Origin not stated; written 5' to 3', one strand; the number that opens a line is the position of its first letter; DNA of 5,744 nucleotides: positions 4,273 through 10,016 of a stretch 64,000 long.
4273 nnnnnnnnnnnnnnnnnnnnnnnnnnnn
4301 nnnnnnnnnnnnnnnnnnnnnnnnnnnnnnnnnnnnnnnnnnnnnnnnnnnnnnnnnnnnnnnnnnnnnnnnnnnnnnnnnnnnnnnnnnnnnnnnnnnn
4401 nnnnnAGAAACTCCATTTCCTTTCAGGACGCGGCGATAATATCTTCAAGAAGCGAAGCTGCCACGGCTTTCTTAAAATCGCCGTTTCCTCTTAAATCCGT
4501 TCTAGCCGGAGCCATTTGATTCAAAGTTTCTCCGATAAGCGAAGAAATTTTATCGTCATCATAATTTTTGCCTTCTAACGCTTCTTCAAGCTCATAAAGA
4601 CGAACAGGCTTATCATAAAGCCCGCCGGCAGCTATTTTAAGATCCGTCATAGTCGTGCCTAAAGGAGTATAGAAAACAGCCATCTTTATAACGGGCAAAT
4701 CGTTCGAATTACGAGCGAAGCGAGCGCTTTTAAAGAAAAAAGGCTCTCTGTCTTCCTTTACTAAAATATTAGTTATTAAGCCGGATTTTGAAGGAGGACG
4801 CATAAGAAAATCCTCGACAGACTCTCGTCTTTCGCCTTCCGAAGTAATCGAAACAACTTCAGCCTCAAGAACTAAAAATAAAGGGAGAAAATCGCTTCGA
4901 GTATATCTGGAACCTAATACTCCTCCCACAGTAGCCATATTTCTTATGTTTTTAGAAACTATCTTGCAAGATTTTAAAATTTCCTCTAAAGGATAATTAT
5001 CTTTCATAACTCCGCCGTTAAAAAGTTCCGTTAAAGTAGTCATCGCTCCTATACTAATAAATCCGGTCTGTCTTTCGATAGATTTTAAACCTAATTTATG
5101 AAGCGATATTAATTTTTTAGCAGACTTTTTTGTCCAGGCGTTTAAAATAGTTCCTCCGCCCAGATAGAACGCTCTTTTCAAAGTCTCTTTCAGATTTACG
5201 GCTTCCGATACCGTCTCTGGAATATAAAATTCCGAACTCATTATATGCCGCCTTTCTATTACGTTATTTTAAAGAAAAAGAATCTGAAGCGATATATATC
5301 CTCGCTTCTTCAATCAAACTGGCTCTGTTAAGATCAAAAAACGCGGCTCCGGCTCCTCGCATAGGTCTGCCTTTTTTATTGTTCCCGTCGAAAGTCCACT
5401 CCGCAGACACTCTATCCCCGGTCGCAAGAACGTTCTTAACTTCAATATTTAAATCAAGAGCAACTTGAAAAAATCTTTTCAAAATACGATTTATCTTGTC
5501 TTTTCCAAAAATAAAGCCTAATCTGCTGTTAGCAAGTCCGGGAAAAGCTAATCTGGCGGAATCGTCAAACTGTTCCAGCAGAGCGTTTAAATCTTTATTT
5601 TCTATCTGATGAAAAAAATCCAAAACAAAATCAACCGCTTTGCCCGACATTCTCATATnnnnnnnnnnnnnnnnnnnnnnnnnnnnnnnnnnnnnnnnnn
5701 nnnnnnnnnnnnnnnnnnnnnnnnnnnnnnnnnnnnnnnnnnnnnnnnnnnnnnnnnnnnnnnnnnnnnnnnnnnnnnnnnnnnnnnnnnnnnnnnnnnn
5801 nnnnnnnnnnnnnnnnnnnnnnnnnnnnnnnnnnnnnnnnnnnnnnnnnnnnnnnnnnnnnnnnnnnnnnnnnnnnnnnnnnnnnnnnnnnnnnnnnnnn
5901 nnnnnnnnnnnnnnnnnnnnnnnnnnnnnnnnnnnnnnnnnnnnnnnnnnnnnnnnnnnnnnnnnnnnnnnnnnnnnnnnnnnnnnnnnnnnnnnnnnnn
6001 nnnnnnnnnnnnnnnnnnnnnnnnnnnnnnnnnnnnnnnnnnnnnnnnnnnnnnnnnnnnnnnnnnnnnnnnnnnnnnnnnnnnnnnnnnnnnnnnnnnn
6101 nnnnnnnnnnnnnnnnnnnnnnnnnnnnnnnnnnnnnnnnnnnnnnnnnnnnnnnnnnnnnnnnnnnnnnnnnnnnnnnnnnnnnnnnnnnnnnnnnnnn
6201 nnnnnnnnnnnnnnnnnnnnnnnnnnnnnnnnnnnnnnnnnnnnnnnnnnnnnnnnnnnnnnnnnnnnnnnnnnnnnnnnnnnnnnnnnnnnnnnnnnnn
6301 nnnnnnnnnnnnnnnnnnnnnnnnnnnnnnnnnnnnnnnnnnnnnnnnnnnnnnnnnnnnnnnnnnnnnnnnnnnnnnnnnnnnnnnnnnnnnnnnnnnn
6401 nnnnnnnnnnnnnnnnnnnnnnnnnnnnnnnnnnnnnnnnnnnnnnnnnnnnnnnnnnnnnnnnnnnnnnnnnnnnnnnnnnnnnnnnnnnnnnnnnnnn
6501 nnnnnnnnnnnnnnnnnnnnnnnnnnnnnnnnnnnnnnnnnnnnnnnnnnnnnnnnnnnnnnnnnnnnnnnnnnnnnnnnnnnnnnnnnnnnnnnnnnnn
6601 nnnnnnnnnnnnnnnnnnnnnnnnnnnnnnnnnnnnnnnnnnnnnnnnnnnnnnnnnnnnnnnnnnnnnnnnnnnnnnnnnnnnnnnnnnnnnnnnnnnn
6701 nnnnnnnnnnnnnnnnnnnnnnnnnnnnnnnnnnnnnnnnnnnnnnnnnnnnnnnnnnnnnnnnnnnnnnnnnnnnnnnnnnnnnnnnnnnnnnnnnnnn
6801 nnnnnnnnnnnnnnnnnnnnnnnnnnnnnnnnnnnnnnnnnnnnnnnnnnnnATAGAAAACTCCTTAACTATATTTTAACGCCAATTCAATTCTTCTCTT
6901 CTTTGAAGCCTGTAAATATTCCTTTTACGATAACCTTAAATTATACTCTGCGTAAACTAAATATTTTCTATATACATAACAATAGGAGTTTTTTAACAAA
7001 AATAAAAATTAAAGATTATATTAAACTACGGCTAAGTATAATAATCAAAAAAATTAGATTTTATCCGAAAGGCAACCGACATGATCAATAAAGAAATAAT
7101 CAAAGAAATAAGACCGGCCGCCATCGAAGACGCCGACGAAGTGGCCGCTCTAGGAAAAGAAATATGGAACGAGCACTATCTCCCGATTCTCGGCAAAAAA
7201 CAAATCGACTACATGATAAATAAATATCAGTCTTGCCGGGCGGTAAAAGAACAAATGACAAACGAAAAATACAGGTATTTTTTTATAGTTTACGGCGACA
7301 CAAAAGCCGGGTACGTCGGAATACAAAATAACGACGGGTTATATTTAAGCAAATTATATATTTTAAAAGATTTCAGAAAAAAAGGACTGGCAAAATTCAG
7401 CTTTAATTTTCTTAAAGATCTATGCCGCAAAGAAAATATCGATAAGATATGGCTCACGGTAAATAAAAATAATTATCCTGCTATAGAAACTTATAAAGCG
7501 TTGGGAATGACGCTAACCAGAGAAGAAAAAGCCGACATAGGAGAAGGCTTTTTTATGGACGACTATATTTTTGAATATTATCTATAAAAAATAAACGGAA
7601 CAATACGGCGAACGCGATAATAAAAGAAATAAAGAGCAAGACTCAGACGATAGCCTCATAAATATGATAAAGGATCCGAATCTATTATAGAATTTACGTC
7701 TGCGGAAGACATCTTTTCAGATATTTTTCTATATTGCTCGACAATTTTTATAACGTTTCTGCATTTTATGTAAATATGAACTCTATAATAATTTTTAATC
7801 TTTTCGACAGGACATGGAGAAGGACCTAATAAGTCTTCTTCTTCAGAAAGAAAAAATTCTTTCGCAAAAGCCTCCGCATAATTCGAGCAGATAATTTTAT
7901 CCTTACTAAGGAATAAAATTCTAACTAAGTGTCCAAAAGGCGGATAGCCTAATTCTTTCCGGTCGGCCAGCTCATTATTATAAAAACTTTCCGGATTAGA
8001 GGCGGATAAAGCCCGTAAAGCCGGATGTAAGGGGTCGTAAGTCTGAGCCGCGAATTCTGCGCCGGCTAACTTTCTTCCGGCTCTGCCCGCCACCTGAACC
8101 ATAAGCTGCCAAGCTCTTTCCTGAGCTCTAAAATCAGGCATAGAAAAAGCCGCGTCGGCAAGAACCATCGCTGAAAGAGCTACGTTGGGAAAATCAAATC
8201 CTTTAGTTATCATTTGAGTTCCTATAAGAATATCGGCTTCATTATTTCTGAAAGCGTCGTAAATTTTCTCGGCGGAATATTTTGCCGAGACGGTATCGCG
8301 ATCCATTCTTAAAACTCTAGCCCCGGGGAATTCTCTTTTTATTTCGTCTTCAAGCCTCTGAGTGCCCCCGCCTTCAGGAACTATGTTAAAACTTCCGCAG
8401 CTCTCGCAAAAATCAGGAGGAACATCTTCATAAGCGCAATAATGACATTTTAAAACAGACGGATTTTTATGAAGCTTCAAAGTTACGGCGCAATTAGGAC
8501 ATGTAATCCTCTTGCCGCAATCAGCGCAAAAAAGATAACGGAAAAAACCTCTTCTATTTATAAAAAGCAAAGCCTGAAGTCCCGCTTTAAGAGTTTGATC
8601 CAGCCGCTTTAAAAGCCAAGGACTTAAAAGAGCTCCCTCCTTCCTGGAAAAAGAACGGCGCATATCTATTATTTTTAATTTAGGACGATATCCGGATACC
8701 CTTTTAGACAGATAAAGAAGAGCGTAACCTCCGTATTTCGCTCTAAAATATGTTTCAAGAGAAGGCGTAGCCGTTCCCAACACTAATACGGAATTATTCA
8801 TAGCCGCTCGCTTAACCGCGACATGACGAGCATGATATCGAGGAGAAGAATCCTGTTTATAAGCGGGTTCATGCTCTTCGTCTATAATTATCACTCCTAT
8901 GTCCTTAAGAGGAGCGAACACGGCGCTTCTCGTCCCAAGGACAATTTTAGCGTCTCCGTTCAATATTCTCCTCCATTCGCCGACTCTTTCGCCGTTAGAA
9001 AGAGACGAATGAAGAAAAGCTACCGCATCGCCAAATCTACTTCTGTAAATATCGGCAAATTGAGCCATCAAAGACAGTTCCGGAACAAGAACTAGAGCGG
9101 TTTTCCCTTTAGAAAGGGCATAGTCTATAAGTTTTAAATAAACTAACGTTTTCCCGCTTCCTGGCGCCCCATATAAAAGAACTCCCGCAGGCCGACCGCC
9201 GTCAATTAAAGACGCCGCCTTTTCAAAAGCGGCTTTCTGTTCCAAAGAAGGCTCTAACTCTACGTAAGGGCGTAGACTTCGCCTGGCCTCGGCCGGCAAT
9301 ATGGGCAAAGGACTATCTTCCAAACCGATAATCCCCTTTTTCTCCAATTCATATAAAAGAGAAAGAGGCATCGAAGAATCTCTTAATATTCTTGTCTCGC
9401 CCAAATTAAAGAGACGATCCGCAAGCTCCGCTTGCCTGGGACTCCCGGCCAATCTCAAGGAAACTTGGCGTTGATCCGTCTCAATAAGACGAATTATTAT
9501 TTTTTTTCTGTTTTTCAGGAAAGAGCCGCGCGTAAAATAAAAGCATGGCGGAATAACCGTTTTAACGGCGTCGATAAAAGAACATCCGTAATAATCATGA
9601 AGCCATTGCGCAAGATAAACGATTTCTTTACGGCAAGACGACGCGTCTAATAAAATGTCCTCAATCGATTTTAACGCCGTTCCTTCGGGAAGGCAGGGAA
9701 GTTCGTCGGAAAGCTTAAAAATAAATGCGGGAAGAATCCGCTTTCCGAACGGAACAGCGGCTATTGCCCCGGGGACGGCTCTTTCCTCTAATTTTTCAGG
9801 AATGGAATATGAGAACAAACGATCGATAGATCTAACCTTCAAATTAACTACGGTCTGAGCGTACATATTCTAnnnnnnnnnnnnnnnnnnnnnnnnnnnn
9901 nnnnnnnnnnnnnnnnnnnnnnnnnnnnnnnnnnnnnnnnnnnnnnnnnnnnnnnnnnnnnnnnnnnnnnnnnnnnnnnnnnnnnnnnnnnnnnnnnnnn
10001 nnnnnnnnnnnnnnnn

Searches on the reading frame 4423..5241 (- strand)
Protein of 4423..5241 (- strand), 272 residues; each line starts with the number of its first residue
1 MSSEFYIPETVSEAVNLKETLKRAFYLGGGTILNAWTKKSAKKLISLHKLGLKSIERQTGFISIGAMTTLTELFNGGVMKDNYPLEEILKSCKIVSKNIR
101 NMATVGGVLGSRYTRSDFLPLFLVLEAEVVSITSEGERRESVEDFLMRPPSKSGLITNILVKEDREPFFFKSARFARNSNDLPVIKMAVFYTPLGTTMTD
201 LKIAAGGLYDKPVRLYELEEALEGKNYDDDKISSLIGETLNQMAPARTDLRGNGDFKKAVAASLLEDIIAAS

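Call 46: search_protein_families(library=pfam, proteins=[window:4423-5241:-], max_evalue=0.00001)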
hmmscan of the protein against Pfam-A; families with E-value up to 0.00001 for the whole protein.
window:4423-5241:- (272 aa): 2 families
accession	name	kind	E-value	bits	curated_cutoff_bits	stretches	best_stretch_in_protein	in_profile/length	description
PF00941.27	FAD_binding_5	-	7.9e-28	97.8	27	1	3-159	3-165/170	FAD binding domain in molybdopterin dehydrogenase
PF03450.22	CO_deh_flav_C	-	9.7e-13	48.6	25.5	1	175-268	6-98/102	CO dehydrogenase flavoprotein C-terminal domain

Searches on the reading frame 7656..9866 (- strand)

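Call 46: search_protein_families(library=pfam, proteins=[window:7656-9866:-], max_evalue=0.00001)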
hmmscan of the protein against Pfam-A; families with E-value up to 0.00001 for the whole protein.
window:7656-9866:- (736 aa): 6 families
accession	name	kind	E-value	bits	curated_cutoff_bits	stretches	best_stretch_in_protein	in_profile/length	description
PF17764.6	PriA_3primeBD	-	9.8e-18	64.3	22.7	1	7-106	4-96/96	3'DNA-binding domain (3'BD)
PF04851.21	ResIII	-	1.5e-16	61.2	22.5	1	205-369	3-163/164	Type III restriction enzyme, res subunit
PF18074.6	PriA_C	-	3.8e-15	56.9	26.9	1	643-732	1-95/95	Primosomal protein N C-terminal domain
PF00270.35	DEAD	-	3.9e-15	56.4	26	1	227-371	15-162/167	DEAD/DEAH box helicase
PF00271.37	Helicase_C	-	1.4e-10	41.9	23.5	1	507-598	32-108/110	Helicase conserved C-terminal domain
PF18319.7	Zn_ribbon_PriA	-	9.7e-10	38.7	26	1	456-480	1-25/27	PriA DNA helicase Cys-rich region (CRR) domain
